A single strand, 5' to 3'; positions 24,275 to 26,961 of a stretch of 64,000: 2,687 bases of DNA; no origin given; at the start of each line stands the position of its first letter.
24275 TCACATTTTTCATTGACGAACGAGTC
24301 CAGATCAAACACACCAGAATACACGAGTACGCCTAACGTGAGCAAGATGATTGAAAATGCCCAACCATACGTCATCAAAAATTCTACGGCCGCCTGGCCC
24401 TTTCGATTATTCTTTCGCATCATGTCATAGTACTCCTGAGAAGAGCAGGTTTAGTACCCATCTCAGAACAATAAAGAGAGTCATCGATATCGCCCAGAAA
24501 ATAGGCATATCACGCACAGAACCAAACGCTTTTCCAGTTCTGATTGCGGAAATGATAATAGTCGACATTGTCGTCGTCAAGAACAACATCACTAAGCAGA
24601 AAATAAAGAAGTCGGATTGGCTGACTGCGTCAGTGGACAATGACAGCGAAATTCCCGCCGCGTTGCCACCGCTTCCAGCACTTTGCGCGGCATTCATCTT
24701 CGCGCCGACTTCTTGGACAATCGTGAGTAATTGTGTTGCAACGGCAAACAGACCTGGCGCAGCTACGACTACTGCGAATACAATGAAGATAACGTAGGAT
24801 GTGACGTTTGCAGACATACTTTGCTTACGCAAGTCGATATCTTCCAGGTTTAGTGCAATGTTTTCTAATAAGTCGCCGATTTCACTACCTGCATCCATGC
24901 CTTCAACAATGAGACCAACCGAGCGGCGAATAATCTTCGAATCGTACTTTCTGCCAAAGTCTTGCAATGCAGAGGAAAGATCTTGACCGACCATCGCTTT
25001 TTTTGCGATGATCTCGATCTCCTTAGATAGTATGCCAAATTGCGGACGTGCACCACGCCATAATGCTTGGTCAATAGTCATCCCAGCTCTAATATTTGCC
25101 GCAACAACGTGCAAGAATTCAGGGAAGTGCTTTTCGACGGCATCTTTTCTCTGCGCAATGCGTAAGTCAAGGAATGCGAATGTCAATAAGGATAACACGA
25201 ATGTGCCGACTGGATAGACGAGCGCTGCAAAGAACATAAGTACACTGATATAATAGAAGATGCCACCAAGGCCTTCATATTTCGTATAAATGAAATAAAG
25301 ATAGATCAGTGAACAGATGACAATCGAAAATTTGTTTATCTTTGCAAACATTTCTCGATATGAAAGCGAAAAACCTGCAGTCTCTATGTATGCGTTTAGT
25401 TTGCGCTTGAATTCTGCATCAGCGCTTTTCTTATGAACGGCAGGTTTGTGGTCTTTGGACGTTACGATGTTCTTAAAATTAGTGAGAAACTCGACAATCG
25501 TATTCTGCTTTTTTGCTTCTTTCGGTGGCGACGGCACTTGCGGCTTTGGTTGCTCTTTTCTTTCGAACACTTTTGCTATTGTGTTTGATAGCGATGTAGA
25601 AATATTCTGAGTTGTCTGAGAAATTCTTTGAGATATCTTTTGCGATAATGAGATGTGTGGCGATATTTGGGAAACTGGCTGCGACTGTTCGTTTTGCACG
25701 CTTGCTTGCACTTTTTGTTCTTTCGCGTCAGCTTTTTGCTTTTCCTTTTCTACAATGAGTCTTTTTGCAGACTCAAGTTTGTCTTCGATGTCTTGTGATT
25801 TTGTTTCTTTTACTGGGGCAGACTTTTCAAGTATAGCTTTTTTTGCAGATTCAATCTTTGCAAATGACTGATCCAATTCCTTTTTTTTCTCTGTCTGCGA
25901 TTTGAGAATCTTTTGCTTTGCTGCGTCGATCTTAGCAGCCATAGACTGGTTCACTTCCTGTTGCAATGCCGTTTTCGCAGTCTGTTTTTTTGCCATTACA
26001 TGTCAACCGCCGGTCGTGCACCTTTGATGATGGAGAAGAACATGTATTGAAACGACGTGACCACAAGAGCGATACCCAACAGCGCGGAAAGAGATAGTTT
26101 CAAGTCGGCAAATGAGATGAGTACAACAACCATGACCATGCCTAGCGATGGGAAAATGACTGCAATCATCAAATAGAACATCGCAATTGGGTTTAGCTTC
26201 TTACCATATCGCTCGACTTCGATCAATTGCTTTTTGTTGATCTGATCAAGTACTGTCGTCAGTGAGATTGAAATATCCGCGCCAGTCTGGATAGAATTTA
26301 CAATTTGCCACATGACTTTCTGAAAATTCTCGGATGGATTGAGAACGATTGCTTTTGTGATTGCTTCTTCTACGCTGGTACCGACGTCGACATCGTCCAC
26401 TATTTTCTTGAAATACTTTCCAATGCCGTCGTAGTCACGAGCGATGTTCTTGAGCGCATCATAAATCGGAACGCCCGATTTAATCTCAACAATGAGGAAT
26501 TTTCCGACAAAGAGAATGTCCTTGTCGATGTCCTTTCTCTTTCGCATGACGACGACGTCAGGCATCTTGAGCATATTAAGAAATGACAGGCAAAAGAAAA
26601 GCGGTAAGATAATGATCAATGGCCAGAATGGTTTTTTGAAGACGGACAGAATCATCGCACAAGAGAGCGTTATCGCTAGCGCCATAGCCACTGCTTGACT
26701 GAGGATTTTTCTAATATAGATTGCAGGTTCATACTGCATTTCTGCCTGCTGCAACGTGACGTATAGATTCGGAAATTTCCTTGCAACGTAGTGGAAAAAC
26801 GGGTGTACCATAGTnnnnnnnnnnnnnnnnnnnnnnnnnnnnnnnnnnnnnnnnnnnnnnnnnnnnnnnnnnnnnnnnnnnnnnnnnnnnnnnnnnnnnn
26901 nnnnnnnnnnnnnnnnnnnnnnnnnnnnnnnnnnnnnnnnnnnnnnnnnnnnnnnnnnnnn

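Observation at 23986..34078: Complete archaeal type IV pilus (Tad-like) locus with split TadB/TadC platform and six class III signal peptide proteins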

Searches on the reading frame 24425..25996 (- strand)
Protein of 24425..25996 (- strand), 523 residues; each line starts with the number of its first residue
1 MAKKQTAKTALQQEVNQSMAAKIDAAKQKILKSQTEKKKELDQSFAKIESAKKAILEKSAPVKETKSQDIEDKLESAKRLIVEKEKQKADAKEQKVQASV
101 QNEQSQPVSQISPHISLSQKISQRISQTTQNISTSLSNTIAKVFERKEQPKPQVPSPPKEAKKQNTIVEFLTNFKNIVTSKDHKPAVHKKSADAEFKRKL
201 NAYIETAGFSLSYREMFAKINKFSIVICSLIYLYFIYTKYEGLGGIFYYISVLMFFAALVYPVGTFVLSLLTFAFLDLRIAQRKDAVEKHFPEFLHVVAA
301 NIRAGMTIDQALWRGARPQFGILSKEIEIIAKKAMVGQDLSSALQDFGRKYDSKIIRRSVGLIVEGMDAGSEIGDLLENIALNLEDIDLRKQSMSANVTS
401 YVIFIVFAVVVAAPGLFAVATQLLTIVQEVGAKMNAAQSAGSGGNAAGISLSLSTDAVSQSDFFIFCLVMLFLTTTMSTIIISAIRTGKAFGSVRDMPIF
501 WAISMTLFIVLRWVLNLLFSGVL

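Call 3: search_protein_families(library=pfam, proteins=[window:24425-25996:-], max_evalue=0.1)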
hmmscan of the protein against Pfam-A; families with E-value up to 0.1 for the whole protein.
window:24425-25996:- (523 aa): 1 family
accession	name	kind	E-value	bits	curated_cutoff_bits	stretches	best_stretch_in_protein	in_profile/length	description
PF00482.28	T2SSF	-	5.1e-13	49.5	25.2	1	294-418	1-122/125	Type II secretion system (T2SS), protein F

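Call 4: search_protein_families(library=ncbifam, proteins=[window:24425-25996:-], max_evalue=0.1)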
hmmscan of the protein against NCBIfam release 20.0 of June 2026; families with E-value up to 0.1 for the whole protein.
window:24425-25996:- (523 aa): 3 families
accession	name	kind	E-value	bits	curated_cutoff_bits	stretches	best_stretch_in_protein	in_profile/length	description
NF046075.1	UpsF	equivalog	5.8e-09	35.3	400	1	243-479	265-483/484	membrane pilin protein UpsF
NF004704.2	PRK06041.1-2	equivalog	8.3e-08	31.4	550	1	218-515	267-550/555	archaellar assembly protein ArlJ/FlaJ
NF004705.1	PRK06041.1-3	equivalog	1.9e-06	27.1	400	1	246-516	199-459/465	archaellar assembly protein ArlJ/FlaJ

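Call 25: search_solved_structures(query=window:24425-25996:-, max_evalue=1, show_alignments=2)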
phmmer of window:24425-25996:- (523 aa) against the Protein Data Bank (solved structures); distinct sequences matched with E-value up to 1: 0.

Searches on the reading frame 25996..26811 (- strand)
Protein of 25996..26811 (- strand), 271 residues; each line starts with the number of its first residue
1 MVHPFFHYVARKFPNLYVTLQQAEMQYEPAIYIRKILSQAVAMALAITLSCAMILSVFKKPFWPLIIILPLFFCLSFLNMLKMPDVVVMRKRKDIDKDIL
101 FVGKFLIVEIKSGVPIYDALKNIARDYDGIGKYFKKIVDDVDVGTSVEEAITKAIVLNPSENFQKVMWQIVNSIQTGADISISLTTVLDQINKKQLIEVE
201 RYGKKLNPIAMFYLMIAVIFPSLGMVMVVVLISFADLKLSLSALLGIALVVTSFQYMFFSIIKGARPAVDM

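Call 3: search_protein_families(library=pfam, proteins=[window:25996-26811:-], max_evalue=0.1)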
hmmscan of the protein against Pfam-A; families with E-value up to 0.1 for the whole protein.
window:25996-26811:- (271 aa): 1 family
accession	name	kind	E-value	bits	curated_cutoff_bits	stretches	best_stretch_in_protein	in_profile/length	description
PF00482.28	T2SSF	-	7.1e-17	62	25.2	1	106-227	5-124/125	Type II secretion system (T2SS), protein F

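Call 4: search_protein_families(library=ncbifam, proteins=[window:25996-26811:-], max_evalue=0.1)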
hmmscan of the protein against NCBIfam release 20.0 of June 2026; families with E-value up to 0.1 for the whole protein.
window:25996-26811:- (271 aa): 0 families

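Call 26: search_solved_structures(query=window:25996-26811:-, max_evalue=1, show_alignments=2)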
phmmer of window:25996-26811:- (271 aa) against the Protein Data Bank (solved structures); distinct sequences matched with E-value up to 1: 6.
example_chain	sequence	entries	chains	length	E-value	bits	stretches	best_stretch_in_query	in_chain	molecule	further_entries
4ui9_I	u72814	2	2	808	0.3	13.7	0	70-141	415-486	ANAPHASE-PROMOTING COMPLEX SUBUNIT 4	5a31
5g04_I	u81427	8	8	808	0.67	12.6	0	70-141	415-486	ANAPHASE-PROMOTING COMPLEX SUBUNIT 4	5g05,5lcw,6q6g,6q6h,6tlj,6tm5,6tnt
5khu_I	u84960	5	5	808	0.67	12.6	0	70-141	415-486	Anaphase-promoting complex subunit 4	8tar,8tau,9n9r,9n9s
8pkp_I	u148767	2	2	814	0.68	12.5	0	70-141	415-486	Anaphase-promoting complex subunit 4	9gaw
5khr_I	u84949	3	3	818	0.69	12.5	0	70-141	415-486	Anaphase-promoting complex subunit 4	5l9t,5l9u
5bpw_A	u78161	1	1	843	0.74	12.4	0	70-141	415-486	Anaphase-promoting complex subunit 4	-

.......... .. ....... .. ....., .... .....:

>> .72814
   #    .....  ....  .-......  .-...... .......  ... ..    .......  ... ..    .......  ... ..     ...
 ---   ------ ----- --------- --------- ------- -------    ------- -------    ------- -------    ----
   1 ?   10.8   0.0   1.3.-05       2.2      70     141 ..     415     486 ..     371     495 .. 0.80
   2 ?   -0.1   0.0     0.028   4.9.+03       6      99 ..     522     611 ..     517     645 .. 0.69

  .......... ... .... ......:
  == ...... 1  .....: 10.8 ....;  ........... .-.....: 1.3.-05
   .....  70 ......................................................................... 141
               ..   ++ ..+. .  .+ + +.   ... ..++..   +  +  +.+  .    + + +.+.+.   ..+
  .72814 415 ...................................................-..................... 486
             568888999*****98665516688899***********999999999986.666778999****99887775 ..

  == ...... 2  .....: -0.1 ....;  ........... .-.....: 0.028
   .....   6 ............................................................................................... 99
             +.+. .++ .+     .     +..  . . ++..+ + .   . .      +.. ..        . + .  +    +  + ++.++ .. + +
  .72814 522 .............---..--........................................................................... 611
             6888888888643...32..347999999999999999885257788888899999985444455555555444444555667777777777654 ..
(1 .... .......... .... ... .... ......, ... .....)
